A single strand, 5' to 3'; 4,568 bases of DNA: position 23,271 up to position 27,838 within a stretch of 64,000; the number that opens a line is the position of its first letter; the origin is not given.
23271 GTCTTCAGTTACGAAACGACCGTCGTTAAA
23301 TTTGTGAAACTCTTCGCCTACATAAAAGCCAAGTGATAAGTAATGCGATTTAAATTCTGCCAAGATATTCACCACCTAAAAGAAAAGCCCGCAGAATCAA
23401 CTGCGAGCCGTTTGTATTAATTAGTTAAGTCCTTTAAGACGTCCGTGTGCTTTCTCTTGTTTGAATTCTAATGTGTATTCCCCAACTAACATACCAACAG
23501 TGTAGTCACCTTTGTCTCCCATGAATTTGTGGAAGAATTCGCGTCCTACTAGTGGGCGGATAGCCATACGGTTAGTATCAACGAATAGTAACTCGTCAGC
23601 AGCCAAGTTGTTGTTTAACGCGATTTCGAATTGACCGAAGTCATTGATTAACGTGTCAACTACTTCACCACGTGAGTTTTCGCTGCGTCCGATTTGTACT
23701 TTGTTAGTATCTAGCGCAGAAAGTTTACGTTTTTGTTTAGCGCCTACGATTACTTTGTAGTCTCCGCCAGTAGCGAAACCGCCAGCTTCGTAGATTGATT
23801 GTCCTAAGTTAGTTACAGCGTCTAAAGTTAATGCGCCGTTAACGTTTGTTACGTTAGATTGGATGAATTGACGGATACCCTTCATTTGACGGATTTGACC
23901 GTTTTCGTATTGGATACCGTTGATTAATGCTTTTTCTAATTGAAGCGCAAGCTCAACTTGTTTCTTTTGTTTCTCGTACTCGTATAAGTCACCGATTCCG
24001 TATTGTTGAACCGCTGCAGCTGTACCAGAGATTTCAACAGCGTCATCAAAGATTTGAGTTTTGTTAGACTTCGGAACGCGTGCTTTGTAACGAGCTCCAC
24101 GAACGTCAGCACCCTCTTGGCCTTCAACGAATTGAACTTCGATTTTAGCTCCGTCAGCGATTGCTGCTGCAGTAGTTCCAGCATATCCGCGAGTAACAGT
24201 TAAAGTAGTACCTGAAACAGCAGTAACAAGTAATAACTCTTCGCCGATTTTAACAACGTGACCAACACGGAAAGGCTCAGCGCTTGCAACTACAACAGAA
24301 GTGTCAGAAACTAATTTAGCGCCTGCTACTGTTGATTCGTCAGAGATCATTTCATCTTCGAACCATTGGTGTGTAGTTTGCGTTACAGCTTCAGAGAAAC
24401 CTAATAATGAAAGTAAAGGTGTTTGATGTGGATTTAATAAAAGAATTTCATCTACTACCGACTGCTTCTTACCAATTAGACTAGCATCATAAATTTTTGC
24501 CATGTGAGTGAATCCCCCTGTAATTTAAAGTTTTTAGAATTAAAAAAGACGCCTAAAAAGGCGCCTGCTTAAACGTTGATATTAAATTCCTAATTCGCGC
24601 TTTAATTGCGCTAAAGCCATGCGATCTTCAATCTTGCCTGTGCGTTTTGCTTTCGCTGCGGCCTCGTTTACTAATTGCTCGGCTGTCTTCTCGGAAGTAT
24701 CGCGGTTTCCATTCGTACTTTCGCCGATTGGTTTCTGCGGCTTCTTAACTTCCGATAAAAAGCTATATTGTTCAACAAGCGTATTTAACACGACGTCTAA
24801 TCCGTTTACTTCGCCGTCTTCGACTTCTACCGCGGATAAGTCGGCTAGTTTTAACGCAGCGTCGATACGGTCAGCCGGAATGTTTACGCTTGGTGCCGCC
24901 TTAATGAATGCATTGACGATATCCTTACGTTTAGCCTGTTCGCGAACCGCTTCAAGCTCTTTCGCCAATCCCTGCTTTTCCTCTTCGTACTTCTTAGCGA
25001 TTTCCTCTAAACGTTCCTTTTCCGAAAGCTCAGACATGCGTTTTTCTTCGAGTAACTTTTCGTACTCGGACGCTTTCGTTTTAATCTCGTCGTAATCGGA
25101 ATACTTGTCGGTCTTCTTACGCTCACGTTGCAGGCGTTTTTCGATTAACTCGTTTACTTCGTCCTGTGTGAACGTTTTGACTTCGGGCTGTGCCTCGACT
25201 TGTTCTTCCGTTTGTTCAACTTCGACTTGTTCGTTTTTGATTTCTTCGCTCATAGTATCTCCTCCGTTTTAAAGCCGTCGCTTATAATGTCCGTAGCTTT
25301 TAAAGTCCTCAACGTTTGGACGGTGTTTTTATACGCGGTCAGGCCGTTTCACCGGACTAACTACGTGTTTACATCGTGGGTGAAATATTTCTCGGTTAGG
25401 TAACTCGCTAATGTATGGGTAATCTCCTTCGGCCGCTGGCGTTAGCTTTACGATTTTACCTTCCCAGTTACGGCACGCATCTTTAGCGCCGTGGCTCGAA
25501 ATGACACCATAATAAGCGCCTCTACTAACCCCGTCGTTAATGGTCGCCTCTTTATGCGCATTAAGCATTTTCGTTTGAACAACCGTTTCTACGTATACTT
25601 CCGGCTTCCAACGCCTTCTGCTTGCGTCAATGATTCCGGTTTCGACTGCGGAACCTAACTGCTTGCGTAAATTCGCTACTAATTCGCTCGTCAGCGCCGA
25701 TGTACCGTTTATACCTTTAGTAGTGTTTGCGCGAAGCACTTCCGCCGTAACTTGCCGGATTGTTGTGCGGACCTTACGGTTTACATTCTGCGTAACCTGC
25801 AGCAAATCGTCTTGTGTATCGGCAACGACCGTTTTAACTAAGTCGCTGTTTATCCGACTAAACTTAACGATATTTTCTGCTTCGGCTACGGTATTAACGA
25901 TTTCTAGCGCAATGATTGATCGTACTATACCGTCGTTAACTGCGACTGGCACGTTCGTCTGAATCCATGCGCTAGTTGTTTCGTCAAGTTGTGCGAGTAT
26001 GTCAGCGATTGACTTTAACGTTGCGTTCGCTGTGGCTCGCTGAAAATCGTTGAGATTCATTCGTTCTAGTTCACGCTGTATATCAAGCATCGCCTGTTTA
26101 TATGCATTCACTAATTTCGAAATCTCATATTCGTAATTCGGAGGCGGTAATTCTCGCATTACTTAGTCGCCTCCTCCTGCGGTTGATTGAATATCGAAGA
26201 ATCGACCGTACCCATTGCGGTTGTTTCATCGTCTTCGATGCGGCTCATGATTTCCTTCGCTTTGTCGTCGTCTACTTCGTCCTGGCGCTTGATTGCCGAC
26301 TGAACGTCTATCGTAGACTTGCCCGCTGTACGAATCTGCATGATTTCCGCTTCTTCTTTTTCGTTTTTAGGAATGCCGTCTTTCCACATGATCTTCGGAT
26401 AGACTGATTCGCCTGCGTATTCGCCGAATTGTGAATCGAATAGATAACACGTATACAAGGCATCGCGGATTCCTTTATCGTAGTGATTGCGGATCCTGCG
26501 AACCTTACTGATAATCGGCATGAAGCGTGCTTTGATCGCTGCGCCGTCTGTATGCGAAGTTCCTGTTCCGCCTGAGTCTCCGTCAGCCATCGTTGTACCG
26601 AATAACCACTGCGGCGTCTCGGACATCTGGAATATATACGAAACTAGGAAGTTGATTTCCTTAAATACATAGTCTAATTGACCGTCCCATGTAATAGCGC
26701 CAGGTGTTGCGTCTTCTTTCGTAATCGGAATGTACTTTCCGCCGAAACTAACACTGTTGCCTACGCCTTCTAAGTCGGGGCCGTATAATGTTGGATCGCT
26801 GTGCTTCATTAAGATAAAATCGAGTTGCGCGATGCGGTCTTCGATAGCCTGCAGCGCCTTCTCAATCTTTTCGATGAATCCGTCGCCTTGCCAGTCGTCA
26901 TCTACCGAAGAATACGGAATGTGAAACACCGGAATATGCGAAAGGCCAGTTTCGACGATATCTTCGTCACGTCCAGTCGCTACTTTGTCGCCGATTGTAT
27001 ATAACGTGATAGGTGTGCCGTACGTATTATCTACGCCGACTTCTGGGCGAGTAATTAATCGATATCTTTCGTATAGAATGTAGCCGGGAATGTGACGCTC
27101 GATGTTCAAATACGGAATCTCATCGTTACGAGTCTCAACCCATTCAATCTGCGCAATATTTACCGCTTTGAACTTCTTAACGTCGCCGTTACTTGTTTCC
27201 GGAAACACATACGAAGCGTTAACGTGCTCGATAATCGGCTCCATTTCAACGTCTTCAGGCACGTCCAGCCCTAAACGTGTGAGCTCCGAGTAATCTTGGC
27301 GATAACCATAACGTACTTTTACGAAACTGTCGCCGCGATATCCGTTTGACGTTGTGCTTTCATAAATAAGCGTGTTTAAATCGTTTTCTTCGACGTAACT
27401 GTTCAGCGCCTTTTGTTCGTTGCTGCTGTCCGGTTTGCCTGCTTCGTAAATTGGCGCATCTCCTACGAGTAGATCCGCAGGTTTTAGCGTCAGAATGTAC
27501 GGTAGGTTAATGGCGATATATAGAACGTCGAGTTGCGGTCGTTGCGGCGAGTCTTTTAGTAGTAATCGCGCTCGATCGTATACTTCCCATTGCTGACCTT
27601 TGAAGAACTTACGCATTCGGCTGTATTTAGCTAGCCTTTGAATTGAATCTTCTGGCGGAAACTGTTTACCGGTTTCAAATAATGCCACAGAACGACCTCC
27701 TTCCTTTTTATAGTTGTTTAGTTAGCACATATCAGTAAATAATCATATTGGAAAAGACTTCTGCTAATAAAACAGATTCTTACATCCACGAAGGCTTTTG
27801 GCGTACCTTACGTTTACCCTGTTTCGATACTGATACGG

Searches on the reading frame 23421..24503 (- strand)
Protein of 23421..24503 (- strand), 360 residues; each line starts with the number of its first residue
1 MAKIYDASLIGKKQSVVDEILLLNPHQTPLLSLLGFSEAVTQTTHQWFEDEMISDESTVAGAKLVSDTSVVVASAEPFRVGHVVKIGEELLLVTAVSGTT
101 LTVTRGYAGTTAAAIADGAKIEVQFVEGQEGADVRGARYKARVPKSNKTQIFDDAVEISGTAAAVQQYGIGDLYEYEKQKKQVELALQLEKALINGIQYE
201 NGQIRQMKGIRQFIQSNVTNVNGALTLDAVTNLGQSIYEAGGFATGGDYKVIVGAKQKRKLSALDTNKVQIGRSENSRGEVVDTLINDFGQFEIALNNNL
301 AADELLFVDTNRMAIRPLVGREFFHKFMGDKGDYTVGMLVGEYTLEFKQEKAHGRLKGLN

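Call 70: search_protein_families(library=phrogs, proteins=[window:23421-24503:-], max_evalue=0.00001)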
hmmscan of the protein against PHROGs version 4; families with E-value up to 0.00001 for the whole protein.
window:23421-24503:- (360 aa): 1 family
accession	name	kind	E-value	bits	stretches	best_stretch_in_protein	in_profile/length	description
phrog_1328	-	head and packaging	1.1e-81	276.7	1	3-359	11-306/583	major head protein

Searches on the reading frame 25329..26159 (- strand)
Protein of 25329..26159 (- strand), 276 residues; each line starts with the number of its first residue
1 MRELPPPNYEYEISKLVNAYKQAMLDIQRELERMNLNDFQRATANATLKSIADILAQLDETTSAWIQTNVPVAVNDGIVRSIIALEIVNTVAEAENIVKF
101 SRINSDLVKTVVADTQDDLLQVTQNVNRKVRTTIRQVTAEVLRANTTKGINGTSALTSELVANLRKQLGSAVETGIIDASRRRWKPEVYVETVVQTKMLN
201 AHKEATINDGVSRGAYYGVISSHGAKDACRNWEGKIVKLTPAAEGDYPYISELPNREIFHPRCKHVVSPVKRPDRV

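Call 70: search_protein_families(library=phrogs, proteins=[window:25329-26159:-], max_evalue=0.00001)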
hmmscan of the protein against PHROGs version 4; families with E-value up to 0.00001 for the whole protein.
window:25329-26159:- (276 aa): 3 families
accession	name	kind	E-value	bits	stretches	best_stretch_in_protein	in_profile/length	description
phrog_4611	-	head and packaging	2.2e-51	176.1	1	6-270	7-271/710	minor head protein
phrog_581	-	head and packaging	7.1e-16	59.3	1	15-269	31-294/564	minor head protein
phrog_1657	-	head and packaging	6.2e-07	30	1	15-269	36-297/337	head morphogenesis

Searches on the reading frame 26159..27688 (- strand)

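Call 70: search_protein_families(library=phrogs, proteins=[window:26159-27688:-], max_evalue=0.00001)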
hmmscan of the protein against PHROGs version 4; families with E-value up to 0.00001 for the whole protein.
window:26159-27688:- (509 aa): 1 family
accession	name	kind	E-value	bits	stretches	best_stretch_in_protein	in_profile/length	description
phrog_533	-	head and packaging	7e-33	114.9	1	3-491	16-483/495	portal protein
